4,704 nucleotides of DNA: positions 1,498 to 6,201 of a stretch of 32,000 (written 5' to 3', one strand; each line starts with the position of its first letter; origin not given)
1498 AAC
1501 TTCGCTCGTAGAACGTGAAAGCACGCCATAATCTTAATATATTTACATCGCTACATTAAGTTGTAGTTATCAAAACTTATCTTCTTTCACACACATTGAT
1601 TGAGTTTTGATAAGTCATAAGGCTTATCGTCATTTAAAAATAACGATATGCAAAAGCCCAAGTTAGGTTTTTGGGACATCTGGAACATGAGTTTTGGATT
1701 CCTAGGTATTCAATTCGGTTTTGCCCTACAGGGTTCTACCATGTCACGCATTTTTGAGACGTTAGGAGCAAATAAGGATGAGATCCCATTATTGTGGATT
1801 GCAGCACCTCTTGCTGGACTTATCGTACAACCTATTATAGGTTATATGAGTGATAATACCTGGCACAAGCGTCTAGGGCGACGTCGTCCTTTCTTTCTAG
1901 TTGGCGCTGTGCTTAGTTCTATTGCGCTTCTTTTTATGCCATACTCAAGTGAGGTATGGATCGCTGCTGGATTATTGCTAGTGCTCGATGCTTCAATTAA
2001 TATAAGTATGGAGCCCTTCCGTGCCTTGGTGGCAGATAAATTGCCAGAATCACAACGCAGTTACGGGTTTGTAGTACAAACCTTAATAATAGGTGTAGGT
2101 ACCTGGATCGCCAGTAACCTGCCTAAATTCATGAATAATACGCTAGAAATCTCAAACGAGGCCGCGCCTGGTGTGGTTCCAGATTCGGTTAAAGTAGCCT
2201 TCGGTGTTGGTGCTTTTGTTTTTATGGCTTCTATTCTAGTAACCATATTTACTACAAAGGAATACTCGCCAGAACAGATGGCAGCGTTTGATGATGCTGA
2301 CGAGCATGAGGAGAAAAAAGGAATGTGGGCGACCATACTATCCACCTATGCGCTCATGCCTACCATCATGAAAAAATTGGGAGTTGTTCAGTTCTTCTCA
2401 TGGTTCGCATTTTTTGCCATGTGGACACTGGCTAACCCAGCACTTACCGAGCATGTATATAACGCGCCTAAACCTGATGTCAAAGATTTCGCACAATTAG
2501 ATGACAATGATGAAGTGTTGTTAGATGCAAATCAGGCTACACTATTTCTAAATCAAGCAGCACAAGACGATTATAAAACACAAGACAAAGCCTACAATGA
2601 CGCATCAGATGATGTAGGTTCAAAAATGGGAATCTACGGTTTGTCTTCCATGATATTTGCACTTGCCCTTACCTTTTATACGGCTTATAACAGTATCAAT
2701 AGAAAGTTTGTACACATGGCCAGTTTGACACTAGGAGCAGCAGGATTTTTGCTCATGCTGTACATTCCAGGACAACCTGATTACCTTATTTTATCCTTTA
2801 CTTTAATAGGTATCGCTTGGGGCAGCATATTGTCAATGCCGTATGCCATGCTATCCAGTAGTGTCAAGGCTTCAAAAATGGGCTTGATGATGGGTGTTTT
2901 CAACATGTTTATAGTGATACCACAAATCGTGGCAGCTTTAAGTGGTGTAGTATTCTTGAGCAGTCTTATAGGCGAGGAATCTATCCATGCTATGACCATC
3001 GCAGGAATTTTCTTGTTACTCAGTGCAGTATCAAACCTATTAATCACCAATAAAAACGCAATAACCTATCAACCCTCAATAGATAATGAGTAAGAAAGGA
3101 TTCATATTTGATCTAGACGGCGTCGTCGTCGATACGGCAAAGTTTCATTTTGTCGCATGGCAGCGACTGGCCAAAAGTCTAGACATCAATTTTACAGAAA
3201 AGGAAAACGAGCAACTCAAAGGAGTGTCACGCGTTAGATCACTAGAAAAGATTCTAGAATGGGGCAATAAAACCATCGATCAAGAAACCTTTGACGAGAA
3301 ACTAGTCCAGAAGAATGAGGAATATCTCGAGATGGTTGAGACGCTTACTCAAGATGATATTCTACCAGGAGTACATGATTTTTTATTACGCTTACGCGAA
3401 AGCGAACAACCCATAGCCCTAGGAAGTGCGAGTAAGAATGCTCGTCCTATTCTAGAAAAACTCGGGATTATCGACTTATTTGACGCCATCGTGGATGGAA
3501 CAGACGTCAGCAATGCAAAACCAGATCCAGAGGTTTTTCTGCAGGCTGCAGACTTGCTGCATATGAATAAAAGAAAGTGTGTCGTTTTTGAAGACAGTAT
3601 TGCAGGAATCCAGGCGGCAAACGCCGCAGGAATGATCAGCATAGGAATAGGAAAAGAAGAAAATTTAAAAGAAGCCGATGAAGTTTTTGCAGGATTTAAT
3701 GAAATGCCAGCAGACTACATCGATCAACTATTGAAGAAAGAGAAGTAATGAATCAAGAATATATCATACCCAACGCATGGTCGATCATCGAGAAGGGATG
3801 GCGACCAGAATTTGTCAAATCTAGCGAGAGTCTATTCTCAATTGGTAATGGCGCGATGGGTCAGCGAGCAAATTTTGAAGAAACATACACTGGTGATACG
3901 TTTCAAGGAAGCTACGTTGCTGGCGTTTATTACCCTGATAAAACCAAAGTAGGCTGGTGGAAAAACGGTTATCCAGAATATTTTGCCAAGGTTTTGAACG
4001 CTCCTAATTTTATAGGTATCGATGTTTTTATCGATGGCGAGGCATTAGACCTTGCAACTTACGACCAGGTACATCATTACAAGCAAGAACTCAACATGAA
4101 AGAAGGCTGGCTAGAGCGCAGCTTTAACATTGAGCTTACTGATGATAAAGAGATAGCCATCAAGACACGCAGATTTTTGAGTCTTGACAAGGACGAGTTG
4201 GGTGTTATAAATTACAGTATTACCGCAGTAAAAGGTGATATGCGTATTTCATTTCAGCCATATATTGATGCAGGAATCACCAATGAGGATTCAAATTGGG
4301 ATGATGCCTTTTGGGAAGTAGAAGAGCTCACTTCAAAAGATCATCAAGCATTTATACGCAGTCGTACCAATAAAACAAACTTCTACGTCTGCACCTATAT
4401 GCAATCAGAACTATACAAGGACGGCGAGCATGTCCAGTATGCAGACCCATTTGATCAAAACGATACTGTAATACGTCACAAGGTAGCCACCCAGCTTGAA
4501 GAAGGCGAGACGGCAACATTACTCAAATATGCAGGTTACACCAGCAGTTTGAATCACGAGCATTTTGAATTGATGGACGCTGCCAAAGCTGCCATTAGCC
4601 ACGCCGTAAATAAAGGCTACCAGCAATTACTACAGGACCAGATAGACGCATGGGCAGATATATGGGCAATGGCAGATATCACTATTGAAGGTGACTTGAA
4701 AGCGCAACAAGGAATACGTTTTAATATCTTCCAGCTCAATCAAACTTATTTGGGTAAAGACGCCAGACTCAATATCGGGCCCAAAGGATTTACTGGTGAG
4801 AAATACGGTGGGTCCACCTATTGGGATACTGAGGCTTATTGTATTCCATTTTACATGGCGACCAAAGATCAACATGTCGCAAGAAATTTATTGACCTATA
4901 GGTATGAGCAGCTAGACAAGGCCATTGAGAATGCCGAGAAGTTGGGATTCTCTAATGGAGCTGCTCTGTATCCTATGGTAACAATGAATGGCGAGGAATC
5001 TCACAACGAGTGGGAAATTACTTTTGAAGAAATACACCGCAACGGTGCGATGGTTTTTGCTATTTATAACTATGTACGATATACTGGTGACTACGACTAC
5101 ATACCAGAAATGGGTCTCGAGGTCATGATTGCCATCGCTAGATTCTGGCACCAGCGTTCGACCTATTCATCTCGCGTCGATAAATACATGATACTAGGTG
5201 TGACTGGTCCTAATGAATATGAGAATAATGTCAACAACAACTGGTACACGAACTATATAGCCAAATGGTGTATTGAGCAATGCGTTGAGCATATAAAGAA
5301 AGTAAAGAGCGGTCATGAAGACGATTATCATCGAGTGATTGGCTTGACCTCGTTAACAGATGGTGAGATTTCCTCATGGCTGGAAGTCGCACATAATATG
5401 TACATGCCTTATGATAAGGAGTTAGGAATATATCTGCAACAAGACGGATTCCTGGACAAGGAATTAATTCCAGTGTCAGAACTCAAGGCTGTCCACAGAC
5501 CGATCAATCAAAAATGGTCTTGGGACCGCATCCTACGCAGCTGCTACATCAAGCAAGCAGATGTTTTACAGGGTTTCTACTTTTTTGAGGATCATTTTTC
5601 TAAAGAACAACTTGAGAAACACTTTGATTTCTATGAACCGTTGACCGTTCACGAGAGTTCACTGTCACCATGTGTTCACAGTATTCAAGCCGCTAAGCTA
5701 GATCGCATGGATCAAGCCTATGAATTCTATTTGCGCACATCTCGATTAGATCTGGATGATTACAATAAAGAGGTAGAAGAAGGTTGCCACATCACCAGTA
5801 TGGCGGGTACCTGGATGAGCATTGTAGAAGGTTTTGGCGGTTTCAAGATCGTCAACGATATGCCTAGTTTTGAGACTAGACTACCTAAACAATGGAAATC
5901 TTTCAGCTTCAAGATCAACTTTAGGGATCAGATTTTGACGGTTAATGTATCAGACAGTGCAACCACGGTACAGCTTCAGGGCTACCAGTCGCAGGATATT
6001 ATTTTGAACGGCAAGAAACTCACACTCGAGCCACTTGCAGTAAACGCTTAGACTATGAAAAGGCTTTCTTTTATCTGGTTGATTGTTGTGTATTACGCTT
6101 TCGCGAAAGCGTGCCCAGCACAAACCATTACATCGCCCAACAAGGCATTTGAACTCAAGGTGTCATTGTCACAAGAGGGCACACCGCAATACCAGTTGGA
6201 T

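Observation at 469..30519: Highly iterated 14-nt perfect palindrome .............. scattered through genes and spacers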

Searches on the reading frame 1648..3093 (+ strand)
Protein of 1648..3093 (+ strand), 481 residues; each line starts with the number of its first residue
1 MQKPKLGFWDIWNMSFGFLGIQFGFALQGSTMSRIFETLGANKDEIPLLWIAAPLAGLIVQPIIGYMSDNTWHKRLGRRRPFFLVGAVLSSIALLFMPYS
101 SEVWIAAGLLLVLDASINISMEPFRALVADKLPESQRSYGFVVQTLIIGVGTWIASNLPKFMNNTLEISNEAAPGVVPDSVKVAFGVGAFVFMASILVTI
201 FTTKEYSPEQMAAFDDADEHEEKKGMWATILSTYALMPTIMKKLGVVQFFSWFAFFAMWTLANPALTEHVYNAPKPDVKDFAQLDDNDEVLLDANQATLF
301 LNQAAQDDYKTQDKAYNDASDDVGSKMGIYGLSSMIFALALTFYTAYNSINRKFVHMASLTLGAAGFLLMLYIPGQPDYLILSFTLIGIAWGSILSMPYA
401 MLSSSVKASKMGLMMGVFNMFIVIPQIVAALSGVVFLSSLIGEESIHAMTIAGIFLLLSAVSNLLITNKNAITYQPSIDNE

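Call 9: search_protein_families(library=pfam, proteins=[window:1648-3093:+])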
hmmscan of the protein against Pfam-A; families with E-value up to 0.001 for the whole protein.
window:1648-3093:+ (481 aa): 2 families
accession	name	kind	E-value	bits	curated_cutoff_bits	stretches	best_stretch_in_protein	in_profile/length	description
PF07690.21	MFS_1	-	1.7e-25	90.1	33.4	2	15-262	2-225/347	Major Facilitator Superfamily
PF12832.13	MFS_1_like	-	0.00043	19.9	25.2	0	36-421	26-345/373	MFS_1 like family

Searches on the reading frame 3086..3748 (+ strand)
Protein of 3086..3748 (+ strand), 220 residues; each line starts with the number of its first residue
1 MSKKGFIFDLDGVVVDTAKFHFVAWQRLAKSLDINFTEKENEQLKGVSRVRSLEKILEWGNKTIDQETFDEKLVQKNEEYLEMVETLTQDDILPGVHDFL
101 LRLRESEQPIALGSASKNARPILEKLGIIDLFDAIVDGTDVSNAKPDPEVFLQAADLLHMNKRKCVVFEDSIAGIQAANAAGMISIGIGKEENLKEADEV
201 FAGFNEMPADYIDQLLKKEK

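Call 9: search_protein_families(library=pfam, proteins=[window:3086-3748:+])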
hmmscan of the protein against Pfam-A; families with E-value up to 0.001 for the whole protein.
window:3086-3748:+ (220 aa): 3 families
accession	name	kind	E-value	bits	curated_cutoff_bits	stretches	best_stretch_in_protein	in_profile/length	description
PF00702.32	Hydrolase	-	8.3e-29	101.8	26.4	1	4-182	2-191/191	haloacid dehalogenase-like hydrolase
PF13419.12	HAD_2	-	3.9e-28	99.2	23.8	1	7-187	2-177/178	Haloacid dehalogenase-like hydrolase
PF13242.12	Hydrolase_like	-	0.00026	21.3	22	1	144-197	3-57/75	HAD-hyrolase-like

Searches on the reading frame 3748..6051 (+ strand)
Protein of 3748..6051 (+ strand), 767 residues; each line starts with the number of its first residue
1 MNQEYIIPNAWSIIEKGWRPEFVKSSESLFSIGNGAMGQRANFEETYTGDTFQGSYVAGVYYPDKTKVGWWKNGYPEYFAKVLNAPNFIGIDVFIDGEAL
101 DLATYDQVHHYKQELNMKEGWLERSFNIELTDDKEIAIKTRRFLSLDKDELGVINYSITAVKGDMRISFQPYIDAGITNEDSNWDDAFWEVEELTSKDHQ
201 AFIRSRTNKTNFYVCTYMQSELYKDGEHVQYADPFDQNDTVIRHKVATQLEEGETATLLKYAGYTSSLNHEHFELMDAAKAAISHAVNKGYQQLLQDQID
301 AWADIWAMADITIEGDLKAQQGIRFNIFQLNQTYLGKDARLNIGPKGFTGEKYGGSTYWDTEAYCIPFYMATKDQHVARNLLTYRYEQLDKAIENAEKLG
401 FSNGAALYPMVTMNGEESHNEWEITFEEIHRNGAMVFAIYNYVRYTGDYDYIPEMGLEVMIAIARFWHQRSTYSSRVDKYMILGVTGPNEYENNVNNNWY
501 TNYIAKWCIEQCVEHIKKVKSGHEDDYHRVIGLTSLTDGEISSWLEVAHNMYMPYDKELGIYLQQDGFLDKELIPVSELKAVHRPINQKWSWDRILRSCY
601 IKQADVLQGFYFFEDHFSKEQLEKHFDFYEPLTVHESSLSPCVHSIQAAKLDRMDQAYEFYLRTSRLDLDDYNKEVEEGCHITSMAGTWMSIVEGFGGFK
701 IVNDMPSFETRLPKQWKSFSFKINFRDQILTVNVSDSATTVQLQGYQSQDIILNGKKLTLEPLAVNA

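Call 9: search_protein_families(library=pfam, proteins=[window:3748-6051:+])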
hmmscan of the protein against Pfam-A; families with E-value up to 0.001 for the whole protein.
window:3748-6051:+ (767 aa): 3 families
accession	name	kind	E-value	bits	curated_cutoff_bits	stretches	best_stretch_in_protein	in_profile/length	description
PF03632.21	Glyco_hydro_65m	-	1.2e-133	446.2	27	1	324-690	1-371/371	Glycosyl hydrolase family 65 central catalytic domain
PF03636.21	Glyco_hydro_65N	-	3e-68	230.4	26.6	1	15-267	2-232/233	Glycosyl hydrolase family 65, N-terminal domain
PF03633.20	Glyco_hydro_65C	-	4.8e-12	45.9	22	1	702-760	4-62/62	Glycosyl hydrolase family 65, C-terminal domain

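Call 11: find_related_loci(query=window:3748-6051:+, collection=genome_contigs, flank=10000)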
Query window:3748-6051:+ (767 aa) in genome_contigs; peptide patterns used: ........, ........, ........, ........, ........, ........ (x = any residue, [..] = any of these).
600 stretches matched a pattern (row limit reached: there are more); 600 encode a relative of the query (tblastn E <= 1e-3); the best 80 are kept; 80 distinct loci.
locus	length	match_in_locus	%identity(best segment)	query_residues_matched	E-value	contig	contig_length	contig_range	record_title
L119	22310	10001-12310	80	1-767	0e+0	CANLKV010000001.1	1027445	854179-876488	uncultured Nonlabens sp. isolate 105-3Z.fasta genome assembly, contig: NODE_1, whole genome shotgun sequence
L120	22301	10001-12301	80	1-767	0e+0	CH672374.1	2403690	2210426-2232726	Flavobacteria bacterium BBFL7 scf_1099451317783 genomic scaffold, whole genome shotgun sequence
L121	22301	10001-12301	80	1-767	0e+0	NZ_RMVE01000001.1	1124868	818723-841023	Nonlabens xiamenensis strain 1Q3 NODE_1_length_1124868_cov_208.756, whole genome shotgun sequence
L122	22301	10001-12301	79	1-767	0e+0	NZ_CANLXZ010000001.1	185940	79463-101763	Uncultured Nonlabens sp. isolate 3-981.fasta NODE_1, whole genome shotgun sequence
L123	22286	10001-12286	69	1-762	0e+0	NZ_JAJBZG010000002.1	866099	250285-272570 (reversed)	Christiangramia sediminis strain ASW11-100 NODE_3_length_866099_cov_152.811945, whole genome shotgun sequence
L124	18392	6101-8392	68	1-764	0e+0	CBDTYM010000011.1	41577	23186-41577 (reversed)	MAG TPA_asm: uncultured Muriicola sp. isolate ERR2431960_binner13_Refined_69 genome assembly, contig: ERZ23880139.164, w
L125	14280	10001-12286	69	1-762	0e+0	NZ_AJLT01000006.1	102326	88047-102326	Gillisia marina strain CBA3202 c3_(single)_trimmed_contig_6, whole genome shotgun sequence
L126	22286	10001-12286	68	1-762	0e+0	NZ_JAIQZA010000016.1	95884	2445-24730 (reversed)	Salegentibacter tibetensis strain JZCK2 16, whole genome shotgun sequence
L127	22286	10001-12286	68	1-762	0e+0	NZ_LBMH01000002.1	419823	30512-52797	Kordia zhangzhouensis strain MCCC 1A00726 contig2, whole genome shotgun sequence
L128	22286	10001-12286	67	1-762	0e+0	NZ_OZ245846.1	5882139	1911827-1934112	MAG: Ulvibacterium sp. isolate 40d8580c-2cfc-4524-b3ab-290e7e8e622b chromosome 1, complete sequence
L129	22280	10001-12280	68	3-762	0e+0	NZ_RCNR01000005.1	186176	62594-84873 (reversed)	Zobellia amurskyensis strain KMM 3526 contig00005, whole genome shotgun sequence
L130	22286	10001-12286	68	1-762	0e+0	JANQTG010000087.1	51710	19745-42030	MAG: Cellulophaga sp. isolate MAG_03 P22051_101_S23_metaspades_226_51710_cov_11, whole genome shotgun sequence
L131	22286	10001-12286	68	1-762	0e+0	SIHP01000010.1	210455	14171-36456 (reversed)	Flavobacteriaceae bacterium strain Hp32 NODE_10_length_210455_cov_42.8962_ID_9002, whole genome shotgun sequence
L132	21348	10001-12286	67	1-762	0e+0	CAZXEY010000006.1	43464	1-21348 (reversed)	MAG TPA_asm: uncultured Antarcticibacterium sp. isolate SRP304980_co1_280 genome assembly, contig: NODE_183_length_43464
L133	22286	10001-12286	68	1-762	0e+0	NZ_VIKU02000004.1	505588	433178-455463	Pelagihabitans pacificus strain TP-CH-4 Scaffold4, whole genome shotgun sequence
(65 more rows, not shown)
